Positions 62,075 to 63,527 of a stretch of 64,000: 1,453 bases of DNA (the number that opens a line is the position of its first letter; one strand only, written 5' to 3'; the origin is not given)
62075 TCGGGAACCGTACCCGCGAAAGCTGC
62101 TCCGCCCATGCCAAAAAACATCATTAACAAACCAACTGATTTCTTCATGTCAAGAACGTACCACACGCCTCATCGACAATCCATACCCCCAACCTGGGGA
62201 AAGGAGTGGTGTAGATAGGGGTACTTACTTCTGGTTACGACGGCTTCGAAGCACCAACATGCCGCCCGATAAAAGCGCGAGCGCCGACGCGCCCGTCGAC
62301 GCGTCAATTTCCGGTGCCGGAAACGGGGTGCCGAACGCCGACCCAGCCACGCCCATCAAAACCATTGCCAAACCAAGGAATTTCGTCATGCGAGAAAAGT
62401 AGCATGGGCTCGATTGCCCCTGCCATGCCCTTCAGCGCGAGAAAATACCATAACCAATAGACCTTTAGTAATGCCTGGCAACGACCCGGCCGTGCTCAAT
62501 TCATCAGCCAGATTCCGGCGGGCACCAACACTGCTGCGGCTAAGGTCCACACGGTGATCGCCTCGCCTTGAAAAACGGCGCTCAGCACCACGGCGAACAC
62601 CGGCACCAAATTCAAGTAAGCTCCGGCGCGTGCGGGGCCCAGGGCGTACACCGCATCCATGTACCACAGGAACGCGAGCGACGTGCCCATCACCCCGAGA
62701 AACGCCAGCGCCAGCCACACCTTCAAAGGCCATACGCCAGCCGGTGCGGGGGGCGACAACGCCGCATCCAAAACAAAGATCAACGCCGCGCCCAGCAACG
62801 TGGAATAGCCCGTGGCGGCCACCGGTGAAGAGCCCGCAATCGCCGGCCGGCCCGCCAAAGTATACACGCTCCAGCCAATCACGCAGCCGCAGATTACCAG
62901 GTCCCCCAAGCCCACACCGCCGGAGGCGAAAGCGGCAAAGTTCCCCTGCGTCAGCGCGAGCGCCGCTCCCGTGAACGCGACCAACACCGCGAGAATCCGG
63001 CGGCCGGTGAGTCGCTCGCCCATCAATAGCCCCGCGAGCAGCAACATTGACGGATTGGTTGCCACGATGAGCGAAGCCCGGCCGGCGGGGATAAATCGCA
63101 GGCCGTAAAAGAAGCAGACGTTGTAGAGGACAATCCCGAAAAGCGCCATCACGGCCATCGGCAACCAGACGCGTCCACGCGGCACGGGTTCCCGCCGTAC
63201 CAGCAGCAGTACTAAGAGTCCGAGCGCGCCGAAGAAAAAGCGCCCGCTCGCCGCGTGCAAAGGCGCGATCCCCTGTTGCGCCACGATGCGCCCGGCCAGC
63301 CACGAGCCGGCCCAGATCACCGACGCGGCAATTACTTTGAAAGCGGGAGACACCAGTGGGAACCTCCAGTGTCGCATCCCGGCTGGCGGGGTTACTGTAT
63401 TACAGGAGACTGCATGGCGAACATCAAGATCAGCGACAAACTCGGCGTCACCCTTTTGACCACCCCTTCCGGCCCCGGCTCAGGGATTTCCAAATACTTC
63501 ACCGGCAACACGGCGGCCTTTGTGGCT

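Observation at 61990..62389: Tandem 52/54-aa genes that are only a signal peptide fused to a PEP-CTERM-like (VPEID-type) exosortase sorting tail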

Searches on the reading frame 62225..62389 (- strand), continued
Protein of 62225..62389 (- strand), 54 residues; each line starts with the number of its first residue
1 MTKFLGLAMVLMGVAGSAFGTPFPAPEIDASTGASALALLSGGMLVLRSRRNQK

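Call 42: find_encoding_contigs(protein=P0062, flank=10000, max_places=4)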
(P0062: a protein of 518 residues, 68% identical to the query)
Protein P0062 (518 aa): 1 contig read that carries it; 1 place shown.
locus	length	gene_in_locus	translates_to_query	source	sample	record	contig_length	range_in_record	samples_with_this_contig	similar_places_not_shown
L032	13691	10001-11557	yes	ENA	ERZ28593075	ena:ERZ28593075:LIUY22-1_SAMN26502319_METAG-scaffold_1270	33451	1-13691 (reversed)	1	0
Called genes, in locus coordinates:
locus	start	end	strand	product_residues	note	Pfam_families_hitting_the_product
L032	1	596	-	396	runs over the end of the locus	PF00515:TPR_1 (faint), PF07719:TPR_2 (faint), PF13174:TPR_6 (faint), PF13181:TPR_8 (faint), PF13428:TPR_14 (faint), PF14559:TPR_19 (faint), PF13431:TPR_17 (faint), PF13432:TPR_16 (weak), +1 more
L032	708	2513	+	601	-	PF13237:Fer4_10 (faint), PF14691:Fer4_20, PF00070:Pyr_redox (faint), PF07992:Pyr_redox_2, PF13450:NAD_binding_8 (weak), PF13738:Pyr_redox_3 (weak), PF12838:Fer4_7, PF00037:Fer4 (weak)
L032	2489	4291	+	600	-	PF01558:POR, PF01855:POR_N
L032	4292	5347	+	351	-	PF02775:TPP_enzyme_C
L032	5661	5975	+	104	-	-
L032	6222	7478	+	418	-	PF00158:Sigma54_activat, PF14532:Sigma54_activ_2, PF00004:AAA (weak), PF07728:AAA_5 (weak), PF25601:AAA_lid_14, PF02954:HTH_8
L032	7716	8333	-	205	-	PF07638:Sigma70_ECF, PF12645:HTH_16 (weak), PF04542:Sigma70_r2, PF08281:Sigma70_r4_2, PF04545:Sigma70_r4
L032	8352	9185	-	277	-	PF00749:tRNA-synt_1c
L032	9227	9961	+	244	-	PF06439:3keto-disac_hyd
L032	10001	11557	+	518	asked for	PF09721:Exosortase_EpsH, PF02517:Rce1-like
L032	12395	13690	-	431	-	?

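Call 50: search_protein_families(library=ncbifam, proteins=[P0060, L029:8183-9769:+, L002:9234-9836:+], max_evalue=0.00001)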
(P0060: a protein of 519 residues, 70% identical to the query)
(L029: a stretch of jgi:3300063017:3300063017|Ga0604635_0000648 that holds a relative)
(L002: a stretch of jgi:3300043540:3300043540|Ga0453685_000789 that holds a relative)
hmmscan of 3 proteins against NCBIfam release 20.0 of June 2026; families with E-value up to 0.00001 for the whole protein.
P0060 (519 aa): 7 families
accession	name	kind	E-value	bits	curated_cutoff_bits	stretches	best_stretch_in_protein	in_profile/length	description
TIGR04162.1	exo_VPEID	exception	1.2e-58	199.4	150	1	58-518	60-515/516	exosortase E/protease, VPEID-CTERM system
TIGR03008.1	pepcterm_CAAX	equivalog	2.9e-37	128.7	81.05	1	338-519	26-222/222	CAAX prenyl protease-related protein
TIGR04178.1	exo_archaeo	signature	8.4e-14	51.6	23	1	199-292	1-91/97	exosortase/archaeosortase family protein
TIGR03762.1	archaeo_artC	exception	5.1e-09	36.3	100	1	189-287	170-266/274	archaeosortase C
TIGR03763.1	cyanoexo_CrtA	exception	9.9e-08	31.8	150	1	185-286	153-249/260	cyanoexosortase A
TIGR02602.1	8TM_EpsH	subfamily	1.1e-07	31.7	105.55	1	185-286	134-231/241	exosortase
TIGR03109.2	exosort_XrtA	exception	1.9e-06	27.5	208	1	147-289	115-253/261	exosortase A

L029:8183-9769:+ (528 aa): 9 families
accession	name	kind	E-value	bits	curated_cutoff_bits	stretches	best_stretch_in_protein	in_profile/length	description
TIGR04162.1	exo_VPEID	exception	1.4e-54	185.9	150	1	115-527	110-515/516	exosortase E/protease, VPEID-CTERM system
TIGR03008.1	pepcterm_CAAX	equivalog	1.6e-36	126.3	81.05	1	345-528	33-222/222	CAAX prenyl protease-related protein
TIGR04178.1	exo_archaeo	signature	6.5e-14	52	23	1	208-300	1-90/97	exosortase/archaeosortase family protein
TIGR03762.1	archaeo_artC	exception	3.3e-10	40.3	100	1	202-296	175-266/274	archaeosortase C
NF033192.3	CPBP_JDVT_MrtJ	equivalog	1.9e-08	34.9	75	1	429-515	5-95/98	JDVT-CTERM system glutamic-type intramembrane protease MrtJ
NF040914.1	Mrt_core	domain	7.3e-08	32.4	100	1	427-517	6-103/108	myxosortase family intramembrane protease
TIGR04152.1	exosort_VPLPA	exception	1.1e-06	28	400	1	212-316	152-254/486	VPLPA-CTERM-specific exosortase XrtD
TIGR03763.1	cyanoexo_CrtA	exception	1.8e-06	27.6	150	1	198-295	157-249/260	cyanoexosortase A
TIGR02602.1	8TM_EpsH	subfamily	3.6e-06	26.7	105.55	1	207-295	145-231/241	exosortase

L002:9234-9836:+ (200 aa): 0 families

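Call 51: search_protein_representatives(alignment_id=A1)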
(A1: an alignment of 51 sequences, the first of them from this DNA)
Query: 51 sequences, 54 profile positions. Proteins with E-value up to 0.001 (for the whole library): 2369; up to 1e-10: 220; up to 1e-30: 0. The best 150 are listed.
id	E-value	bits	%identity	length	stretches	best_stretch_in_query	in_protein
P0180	1.3e-23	98.7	-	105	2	1-53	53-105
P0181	1.2e-20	89.1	-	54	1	1-53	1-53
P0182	4.8e-19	84.0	-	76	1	2-53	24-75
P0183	9.5e-19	83.1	-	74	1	1-53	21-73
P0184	2.5e-18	81.7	-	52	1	1-53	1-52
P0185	8.3e-18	80.0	-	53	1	2-54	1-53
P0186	2.6e-17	78.5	-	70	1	1-53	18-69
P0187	2.7e-17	78.4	-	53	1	1-53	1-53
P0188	3.2e-17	78.2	-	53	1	1-54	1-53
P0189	3.9e-17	77.9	-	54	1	1-53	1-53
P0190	4.5e-17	77.7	-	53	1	2-54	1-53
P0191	7.4e-17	77.0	-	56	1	1-53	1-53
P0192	9.8e-17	76.6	-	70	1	1-53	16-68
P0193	1.0e-16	76.5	-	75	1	1-53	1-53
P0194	1.2e-16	76.3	-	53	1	1-53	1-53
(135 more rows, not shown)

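Call 58: find_related_loci(query=P0060, collection=metagenome_contigs, flank=10000)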
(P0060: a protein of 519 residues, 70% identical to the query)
Query P0060 (519 aa) in metagenome_contigs; peptide patterns used: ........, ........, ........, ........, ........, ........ (x = any residue, [..] = any of these).
116 stretches matched a pattern; 5 encode a relative of the query (tblastn E <= 1e-3); 5 distinct loci.
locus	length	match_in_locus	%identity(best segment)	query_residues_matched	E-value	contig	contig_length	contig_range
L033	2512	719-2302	48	1-519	9e-150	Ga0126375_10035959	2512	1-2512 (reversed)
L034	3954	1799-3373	49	3-519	7e-143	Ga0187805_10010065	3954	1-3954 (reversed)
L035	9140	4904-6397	50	27-519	7e-133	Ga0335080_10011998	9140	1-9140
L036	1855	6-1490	51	32-519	6e-139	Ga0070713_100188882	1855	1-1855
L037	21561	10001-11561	51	1-519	6e-55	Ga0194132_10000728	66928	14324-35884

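Call 66: list_cluster_members(proteins=[P0060])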
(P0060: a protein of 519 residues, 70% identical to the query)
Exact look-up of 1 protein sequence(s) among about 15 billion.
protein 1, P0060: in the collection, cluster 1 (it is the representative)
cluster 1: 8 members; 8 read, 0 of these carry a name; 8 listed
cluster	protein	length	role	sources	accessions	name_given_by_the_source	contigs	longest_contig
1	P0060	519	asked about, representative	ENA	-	-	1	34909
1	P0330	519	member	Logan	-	-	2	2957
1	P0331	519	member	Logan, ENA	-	-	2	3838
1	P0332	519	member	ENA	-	-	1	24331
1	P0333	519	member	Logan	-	-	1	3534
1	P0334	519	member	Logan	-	-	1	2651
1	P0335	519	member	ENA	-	-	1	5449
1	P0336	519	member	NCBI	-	-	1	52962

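Call 67: find_encoding_contigs(protein=P0336, flank=10000, max_places=4)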
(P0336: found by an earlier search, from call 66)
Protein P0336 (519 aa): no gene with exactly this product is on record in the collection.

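Call 68: find_encoding_contigs(protein=P0332, flank=10000, max_places=4)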
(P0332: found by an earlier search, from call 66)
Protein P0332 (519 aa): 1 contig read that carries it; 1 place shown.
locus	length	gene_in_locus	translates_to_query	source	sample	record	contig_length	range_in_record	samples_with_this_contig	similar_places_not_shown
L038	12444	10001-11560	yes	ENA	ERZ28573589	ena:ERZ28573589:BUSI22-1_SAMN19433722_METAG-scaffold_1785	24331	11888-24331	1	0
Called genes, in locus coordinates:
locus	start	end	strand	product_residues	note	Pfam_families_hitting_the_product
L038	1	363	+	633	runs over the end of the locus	PF02129:Peptidase_S15, PF08530:PepX_C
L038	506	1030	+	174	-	PF13302:Acetyltransf_3, PF00583:Acetyltransf_1 (weak)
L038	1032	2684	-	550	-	-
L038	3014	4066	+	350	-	PF21189:PHA02142, PF09414:RNA_ligase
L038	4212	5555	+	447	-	PF00158:Sigma54_activat, PF14532:Sigma54_activ_2, PF00004:AAA (weak), PF07728:AAA_5 (weak), PF25601:AAA_lid_14, PF02954:HTH_8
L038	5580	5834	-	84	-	PF13490:zf-HC2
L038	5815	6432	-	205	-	PF07638:Sigma70_ECF, PF12645:HTH_16 (weak), PF04542:Sigma70_r2, PF08281:Sigma70_r4_2, PF04545:Sigma70_r4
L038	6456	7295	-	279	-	PF00749:tRNA-synt_1c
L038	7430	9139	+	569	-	PF03098:An_peroxidase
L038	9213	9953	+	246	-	PF06439:3keto-disac_hyd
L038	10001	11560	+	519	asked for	PF09721:Exosortase_EpsH, PF02517:Rce1-like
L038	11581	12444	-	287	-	?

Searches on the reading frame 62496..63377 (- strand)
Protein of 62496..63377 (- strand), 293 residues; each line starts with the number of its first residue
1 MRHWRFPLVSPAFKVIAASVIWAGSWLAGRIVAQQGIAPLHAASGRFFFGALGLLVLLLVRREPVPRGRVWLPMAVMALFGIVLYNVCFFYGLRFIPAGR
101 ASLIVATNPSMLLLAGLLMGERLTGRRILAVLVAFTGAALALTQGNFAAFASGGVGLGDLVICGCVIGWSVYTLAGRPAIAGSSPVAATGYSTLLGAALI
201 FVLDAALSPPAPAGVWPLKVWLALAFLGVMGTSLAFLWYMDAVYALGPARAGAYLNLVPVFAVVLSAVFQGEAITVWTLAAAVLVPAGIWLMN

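Call 7: find_encoding_contigs(protein=window:62496-63377:-, flank=10000, max_places=6)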
Protein window:62496-63377:- (293 aa): no gene with exactly this product is on record in the collection.

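Call 10: search_protein_families(library=pfam, proteins=[window:62496-63377:-], max_evalue=0.001)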
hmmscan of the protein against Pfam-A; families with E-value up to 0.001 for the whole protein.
window:62496-63377:- (293 aa): 1 family
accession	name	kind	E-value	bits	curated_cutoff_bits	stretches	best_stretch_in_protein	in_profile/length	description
PF00892.27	EamA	-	1.5e-42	145.5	28.2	2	14-142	6-134/135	EamA-like transporter family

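Call 50: search_protein_families(library=ncbifam, proteins=[window:62496-63377:-], max_evalue=0.00001)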
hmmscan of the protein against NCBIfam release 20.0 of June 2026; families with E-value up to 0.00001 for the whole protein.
window:62496-63377:- (293 aa): 3 families
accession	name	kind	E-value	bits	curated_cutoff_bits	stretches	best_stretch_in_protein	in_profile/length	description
TIGR00950.1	2A78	equivalog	3.5e-22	79.1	230.2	1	42-286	21-260/264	carboxylate/amino acid/amine transporter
NF050091.1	ArAmAcExpYddG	equivalog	1.5e-15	57.5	300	1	21-288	14-278/285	aromatic amino acid exporter YddG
NF008432.0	PRK11272.1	equivalog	8.2e-14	51.5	270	1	15-287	15-280/294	drug/metabolite exporter YedA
